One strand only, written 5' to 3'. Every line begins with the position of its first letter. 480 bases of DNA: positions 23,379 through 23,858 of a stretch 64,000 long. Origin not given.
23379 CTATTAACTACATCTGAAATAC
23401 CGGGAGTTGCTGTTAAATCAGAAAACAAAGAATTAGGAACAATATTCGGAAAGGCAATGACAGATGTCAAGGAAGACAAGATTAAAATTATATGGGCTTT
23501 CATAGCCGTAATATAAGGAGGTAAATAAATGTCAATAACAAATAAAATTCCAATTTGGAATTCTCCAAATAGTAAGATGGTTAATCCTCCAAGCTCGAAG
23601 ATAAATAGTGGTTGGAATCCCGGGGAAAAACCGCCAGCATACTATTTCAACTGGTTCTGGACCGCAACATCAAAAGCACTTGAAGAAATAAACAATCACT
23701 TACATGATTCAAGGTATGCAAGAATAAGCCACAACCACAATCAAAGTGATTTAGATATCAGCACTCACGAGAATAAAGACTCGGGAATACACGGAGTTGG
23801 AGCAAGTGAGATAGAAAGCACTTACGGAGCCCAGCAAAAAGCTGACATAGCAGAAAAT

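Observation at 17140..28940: Mosaic multi-fiber locus: four fibers share an N-terminal PPxG(Y/H)FNWFW adaptor motif and swap C-terminal modules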

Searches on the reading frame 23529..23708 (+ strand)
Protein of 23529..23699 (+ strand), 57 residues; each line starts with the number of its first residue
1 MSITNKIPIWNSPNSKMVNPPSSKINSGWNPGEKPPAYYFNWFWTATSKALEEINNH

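Call 26: search_dna_similar(query=window:23529-23699:+, collection=phages, mode=protein, max_evalue=0.01, max_rows=60)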
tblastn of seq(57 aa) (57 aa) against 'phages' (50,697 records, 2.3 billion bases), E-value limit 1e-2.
Records with a match: 12; places in all: 13; records where one place covers at least 80% of the query: 7.
Best place of each record, by identity: <60% 12.
By first word of the organism name: Listeria 3; Aeribacillus 2; Deep-sea 2; Bacillus 2; Exiguobacterium 1; Lysinibacillus 1; Paenibacillus 1.
By host as written in the record: Aeribacillus pallidus 2; - 2; Listeria monocytogenes 2; Bacillus cereus 2; Exiguobacterium aurantiacum 1; Listeria 1; Lysinibacillus sphaericus C3-41 1; Paenibacillus dendritiformis PB22F 1.
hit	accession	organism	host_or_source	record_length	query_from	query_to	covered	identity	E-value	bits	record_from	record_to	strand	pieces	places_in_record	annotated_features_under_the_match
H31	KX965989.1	Aeribacillus phage AP45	Aeribacillus pallidus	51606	5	54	88%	50.0%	6e-7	49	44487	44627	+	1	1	tail fiber protein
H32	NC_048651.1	Aeribacillus phage AP45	Aeribacillus pallidus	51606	5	54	88%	50.0%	6e-7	49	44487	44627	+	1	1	tail fiber protein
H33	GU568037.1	Deep-sea thermophilic phage D6E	-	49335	5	54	88%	46.0%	2e-7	50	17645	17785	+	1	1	tail fiber protein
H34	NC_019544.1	Deep-sea thermophilic phage D6E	-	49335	5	54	88%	46.0%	2e-7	50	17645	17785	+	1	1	tail fiber protein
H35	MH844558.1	Exiguobacterium phage vB_EauM-23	Exiguobacterium aurantiacum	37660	1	56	98%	37.5%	9e-5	43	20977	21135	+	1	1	hypothetical protein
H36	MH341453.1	Listeria phage PSU-VKH-LP041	Listeria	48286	20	55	63%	52.8%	1e-4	42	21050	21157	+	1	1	hypothetical protein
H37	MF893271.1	Lysinibacillus phage vB_LspM-01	Lysinibacillus sphaericus C3-41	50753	7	57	89%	37.3%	7e-3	37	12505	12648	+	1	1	hypothetical protein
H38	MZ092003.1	Paenibacillus phage Pd_22F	Paenibacillus dendritiformis PB22F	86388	1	54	95%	35.2%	2e-3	39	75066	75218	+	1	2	hypothetical protein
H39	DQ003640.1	Listeria phage B054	Listeria monocytogenes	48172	20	54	61%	51.4%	2e-4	42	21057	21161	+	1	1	gp26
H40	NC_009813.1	Listeria phage B054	Listeria monocytogenes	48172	20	54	61%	51.4%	2e-4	42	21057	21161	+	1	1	gp26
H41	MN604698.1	Bacillus phage vB_BcM_Sam46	Bacillus cereus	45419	20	57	67%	42.1%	4e-4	41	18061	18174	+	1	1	tail fiber receptor binding protein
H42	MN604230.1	Bacillus phage vB_BcM_Sam112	Bacillus cereus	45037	20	57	67%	42.1%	1e-3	40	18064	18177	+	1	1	tail fiber receptor binding protein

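Call 29: get_annotated_region(hit=H41, flank=7000)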
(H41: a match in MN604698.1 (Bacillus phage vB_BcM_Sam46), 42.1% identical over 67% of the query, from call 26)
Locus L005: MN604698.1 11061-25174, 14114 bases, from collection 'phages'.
description: Bacillus phage vB_BcM_Sam46, complete genome.
organism: Bacillus phage vB_BcM_Sam46 (NCBI taxid 2719179)
taxonomy: Viruses; Duplodnaviria; Heunggongvirae; Uroviricota; Caudoviricetes
host: Bacillus cereus; source: -; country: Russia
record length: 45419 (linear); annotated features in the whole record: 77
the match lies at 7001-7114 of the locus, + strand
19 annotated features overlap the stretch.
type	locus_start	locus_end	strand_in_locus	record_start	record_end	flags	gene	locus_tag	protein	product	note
CDS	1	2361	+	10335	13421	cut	-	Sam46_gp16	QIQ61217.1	putative tail tape measure protein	-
CDS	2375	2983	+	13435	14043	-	-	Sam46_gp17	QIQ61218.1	LysM domain-containing peptidoglycan-binding protein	-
CDS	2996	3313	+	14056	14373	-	-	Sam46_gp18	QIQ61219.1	hypothetical protein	-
CDS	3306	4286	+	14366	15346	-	-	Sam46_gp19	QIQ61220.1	baseplate hub protein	gpP-like baseplate hub protein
CDS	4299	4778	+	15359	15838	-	-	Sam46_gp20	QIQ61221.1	tail spike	gpV-like tail spike (tail needle)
CDS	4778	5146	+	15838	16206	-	-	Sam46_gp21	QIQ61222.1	baseplate protein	gp25-like baseplate protein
CDS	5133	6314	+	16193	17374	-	-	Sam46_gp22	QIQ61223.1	J-like baseplate protein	-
CDS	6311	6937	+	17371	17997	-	-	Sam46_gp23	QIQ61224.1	I-like baseplate protein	-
CDS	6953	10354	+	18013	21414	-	-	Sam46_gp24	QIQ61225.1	tail fiber receptor binding protein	gpH-like tail fiber receptor binding protein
CDS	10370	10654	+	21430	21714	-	-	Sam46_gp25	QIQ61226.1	XkdW-like protein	-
CDS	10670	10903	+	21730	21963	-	-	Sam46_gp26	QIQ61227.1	putative chaperone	-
CDS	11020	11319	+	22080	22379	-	-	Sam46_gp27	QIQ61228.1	XhlA domain-containing holin-like protein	-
CDS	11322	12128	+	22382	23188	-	-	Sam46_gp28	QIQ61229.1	N-acetylmuramoyl-L-alanine amidase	-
CDS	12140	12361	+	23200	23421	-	-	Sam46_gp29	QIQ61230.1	holin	-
CDS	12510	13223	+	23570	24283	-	-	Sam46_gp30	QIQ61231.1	hypothetical protein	-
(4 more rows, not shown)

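Call 30: get_annotated_region(hit=H40, flank=7000)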
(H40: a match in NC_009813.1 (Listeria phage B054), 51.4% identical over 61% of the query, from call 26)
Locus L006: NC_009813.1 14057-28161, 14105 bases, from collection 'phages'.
description: Listeria phage B054, complete genome.
organism: Listeria phage B054 (NCBI taxid 330397)
taxonomy: Viruses; Duplodnaviria; Heunggongvirae; Uroviricota; Caudoviricetes
host: Listeria monocytogenes; source: -; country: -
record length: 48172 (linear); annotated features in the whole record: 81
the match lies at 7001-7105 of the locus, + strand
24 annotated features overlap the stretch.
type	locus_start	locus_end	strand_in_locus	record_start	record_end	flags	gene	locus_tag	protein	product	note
CDS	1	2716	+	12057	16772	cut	tmp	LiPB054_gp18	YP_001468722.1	peptidoglycan DD-metalloendopeptidase family protein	tape measure protein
CDS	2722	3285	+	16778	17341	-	-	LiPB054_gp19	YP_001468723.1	endolysin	-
CDS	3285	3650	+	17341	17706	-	-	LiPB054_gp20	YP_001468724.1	gp20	-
CDS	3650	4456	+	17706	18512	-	-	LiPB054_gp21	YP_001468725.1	baseplate hub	-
CDS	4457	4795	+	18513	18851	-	-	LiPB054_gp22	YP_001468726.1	gp22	-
CDS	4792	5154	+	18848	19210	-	-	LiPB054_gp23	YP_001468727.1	baseplate wedge subunit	-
CDS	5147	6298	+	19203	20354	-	-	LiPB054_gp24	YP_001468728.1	baseplate wedge subunit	-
CDS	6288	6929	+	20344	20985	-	-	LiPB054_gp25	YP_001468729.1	baseplate protein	-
CDS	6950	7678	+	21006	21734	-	-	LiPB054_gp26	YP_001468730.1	gp26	-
CDS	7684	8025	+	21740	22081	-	-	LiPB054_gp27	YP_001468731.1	gp27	-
CDS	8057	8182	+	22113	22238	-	-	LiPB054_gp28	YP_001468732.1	gp28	-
CDS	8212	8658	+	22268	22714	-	-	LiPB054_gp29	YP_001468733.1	tail protein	-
CDS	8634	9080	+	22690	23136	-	-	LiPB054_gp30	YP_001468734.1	gp30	-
CDS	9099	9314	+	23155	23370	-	-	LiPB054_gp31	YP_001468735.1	LysM peptidoglycan-binding domain-containing protein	-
CDS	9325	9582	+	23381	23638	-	hol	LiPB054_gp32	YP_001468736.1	holin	-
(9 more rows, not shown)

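Call 55: find_related_loci(query=A9, collection=viral_contigs, flank=10000)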
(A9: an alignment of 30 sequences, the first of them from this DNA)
Query A9 (60 aa) in viral_contigs; peptide patterns used: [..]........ (x = any residue, [..] = any of these).
250 stretches matched a pattern; 210 encode a relative of the query (tblastn E <= 1e-3); the best 80 are kept; 80 distinct loci.
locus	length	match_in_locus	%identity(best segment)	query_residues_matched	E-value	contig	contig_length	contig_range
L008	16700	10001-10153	48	1-54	1e-13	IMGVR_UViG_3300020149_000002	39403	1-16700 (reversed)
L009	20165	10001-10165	47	1-58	1e-12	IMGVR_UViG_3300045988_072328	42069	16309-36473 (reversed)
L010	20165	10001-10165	47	1-58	1e-12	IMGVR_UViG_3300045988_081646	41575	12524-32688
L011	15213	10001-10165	47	1-58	1e-12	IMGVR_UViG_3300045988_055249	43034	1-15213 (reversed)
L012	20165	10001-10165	47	1-58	3e-12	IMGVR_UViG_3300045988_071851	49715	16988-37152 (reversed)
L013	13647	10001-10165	47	1-58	3e-12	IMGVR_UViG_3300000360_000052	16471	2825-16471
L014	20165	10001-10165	47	1-58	2e-12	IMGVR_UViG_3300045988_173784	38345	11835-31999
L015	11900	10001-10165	47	1-58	3e-12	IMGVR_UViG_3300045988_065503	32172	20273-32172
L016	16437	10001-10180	40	1-60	4e-12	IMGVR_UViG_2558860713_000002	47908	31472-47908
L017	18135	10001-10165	45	1-58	3e-12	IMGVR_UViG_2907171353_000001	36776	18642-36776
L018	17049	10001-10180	40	1-60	4e-12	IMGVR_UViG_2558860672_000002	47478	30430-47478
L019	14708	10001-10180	40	1-60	4e-12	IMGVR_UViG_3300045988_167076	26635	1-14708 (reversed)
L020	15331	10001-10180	40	1-60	4e-12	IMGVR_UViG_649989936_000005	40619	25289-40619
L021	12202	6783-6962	40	1-60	4e-12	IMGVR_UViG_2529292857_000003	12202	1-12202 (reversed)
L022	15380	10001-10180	40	1-60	4e-12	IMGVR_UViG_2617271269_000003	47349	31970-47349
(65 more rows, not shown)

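Call 63: search_solved_structures(query=A9, max_evalue=10, show_alignments=3)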
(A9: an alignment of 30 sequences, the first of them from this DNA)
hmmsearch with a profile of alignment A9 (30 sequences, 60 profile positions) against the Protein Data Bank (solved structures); distinct sequences matched with E-value up to 10: 3.
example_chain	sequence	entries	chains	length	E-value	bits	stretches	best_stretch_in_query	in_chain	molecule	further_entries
9cuy_c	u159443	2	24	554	0.0044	20.2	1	15-54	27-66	Short tail fiber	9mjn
5jie_B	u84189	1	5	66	0.44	13.8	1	32-56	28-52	Protein delta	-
5w82_C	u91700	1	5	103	1.5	12.1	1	32-56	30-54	Protein delta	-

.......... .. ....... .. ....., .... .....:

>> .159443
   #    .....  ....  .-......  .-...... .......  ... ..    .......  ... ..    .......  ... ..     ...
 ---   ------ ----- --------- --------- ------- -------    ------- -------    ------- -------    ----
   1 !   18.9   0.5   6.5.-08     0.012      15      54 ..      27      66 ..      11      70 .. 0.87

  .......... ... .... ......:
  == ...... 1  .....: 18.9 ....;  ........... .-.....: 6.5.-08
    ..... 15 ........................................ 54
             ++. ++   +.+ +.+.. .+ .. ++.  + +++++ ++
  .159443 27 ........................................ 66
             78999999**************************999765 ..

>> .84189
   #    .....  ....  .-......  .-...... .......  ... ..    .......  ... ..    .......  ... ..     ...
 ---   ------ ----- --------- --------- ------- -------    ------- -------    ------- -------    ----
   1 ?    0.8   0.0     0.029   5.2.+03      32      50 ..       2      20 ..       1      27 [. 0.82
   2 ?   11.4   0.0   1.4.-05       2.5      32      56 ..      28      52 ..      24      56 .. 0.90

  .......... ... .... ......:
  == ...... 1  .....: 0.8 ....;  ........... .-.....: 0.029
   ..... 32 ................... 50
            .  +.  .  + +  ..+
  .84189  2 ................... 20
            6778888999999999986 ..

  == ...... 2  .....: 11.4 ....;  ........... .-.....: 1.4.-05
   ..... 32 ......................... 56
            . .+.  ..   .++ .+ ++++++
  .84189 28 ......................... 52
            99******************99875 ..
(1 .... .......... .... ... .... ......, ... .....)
